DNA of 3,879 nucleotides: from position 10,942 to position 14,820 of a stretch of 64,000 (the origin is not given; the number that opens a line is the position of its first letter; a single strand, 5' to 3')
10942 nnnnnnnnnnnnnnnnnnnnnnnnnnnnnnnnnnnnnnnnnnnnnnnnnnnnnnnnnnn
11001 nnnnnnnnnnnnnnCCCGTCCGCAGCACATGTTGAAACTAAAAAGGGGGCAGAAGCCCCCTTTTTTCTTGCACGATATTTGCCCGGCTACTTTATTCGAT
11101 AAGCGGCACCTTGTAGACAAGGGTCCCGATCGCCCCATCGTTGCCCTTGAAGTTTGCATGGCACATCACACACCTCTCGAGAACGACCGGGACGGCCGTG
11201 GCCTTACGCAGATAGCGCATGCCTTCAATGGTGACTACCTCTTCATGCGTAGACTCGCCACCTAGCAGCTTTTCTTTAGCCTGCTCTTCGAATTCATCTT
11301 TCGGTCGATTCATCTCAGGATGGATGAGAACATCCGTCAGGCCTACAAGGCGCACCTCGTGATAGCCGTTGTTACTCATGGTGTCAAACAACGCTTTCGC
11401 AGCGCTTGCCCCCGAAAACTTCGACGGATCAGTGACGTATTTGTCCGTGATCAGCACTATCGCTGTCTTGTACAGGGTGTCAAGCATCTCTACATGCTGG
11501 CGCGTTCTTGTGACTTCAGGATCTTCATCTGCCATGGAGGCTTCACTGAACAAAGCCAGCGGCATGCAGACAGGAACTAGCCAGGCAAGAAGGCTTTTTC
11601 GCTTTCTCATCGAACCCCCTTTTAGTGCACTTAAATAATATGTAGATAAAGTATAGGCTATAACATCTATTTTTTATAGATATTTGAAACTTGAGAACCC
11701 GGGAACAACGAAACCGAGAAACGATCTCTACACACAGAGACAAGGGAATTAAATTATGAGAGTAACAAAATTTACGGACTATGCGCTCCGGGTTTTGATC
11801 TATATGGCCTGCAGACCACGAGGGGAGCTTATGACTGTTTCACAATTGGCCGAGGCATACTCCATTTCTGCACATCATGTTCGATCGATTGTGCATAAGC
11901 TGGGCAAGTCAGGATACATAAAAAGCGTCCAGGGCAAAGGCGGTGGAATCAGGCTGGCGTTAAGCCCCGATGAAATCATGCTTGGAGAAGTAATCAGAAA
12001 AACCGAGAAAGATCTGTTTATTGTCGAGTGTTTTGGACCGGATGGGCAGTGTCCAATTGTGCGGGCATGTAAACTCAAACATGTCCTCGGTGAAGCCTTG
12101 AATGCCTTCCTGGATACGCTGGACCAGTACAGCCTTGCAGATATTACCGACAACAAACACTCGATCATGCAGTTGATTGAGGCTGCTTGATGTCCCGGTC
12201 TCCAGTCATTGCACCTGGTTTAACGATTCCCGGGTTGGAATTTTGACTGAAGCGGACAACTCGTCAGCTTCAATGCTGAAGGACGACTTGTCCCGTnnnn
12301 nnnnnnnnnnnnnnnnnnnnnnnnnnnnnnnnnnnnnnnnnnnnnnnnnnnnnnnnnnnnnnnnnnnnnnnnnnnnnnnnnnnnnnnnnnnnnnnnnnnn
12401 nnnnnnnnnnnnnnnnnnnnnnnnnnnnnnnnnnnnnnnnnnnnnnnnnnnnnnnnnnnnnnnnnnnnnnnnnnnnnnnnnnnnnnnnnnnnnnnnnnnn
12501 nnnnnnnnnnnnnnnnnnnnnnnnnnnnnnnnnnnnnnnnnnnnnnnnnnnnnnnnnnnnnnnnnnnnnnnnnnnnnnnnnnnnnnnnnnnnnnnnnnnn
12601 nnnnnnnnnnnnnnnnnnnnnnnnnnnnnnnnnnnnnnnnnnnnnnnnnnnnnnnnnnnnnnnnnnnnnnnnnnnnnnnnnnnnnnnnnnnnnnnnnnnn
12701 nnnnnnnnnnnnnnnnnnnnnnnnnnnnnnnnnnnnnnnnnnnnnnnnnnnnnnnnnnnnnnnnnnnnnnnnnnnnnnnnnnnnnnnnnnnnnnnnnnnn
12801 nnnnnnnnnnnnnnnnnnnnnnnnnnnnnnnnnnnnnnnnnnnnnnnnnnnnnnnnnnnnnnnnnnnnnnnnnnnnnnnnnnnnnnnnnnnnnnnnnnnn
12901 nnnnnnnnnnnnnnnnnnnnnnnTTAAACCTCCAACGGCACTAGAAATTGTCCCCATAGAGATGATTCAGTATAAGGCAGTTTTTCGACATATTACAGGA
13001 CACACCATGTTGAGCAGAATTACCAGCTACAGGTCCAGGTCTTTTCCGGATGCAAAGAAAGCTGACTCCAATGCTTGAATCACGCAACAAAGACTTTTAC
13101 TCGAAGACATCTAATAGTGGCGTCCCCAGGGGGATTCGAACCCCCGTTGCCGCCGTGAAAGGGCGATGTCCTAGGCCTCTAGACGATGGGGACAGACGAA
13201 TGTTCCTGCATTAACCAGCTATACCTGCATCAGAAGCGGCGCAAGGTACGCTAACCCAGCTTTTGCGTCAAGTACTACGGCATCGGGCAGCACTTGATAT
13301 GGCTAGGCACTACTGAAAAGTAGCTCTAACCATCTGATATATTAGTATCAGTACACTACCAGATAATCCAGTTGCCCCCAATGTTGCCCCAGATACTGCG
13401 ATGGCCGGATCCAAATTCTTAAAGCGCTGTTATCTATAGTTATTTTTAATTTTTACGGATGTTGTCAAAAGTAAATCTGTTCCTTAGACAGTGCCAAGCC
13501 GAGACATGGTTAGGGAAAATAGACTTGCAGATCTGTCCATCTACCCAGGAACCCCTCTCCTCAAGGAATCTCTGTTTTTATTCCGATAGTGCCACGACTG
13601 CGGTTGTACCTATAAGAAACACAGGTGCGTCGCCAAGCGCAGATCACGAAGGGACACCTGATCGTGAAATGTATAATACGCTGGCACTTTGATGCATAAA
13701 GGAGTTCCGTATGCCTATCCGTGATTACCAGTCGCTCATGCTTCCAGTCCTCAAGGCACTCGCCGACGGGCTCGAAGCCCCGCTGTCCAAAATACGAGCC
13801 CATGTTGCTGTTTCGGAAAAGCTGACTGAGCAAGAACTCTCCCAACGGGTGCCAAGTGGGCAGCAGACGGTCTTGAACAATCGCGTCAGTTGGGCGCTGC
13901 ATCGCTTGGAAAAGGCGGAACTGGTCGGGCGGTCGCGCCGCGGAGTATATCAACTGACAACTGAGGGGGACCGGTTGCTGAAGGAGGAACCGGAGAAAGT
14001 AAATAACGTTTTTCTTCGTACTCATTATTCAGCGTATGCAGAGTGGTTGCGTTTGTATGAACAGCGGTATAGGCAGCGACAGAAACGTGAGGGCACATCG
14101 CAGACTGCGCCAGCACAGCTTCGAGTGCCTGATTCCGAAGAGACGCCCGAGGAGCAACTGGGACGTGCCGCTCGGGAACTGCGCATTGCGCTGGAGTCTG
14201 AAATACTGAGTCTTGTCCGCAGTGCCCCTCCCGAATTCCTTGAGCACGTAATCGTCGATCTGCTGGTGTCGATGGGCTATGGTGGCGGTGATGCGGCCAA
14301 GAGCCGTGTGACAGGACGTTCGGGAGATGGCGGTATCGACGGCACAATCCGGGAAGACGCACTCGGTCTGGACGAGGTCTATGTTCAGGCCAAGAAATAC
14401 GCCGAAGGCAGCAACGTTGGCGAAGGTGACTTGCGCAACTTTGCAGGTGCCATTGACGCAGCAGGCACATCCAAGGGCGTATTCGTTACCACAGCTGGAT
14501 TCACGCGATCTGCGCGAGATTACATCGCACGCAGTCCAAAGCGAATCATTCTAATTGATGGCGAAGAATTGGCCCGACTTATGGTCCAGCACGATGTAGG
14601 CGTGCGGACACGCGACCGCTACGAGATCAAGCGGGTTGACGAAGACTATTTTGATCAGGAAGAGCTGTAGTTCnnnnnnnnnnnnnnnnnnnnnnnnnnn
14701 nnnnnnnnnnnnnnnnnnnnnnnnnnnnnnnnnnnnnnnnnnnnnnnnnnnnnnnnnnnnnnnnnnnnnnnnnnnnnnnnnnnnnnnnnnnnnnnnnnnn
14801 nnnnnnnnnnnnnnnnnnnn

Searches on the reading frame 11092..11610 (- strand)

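Call 57: search_protein_families(library=pfam, proteins=[window:11092-11610:-], max_evalue=0.001)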
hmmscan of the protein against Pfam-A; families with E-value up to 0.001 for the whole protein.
window:11092-11610:- (172 aa): 1 family
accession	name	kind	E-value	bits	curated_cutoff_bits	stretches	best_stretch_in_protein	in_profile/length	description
PF11845.13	Tll0287-like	-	1.7e-05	25.8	24.1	1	56-153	34-110/144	Tll0287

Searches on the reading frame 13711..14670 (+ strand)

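Call 57: search_protein_families(library=pfam, proteins=[window:13711-14670:+], max_evalue=0.001)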
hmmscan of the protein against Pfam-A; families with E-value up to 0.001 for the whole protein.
window:13711-14670:+ (319 aa): 4 families
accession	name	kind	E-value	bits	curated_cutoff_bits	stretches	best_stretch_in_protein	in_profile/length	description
PF04471.18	Mrr_cat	-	6.9e-33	113.6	21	1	170-291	2-115/115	Restriction endonuclease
PF14338.12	Mrr_N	-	6.6e-25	87.5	29.5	1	6-92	1-87/87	Mrr N-terminal domain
PF22722.2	NA-iREase1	-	5.9e-09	36.3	27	1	200-287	18-104/106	NACHT-associated inactive Restriction Endonuclease 1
PF13156.12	Mrr_cat_2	-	2.6e-05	24.5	22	1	200-294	23-117/127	Restriction endonuclease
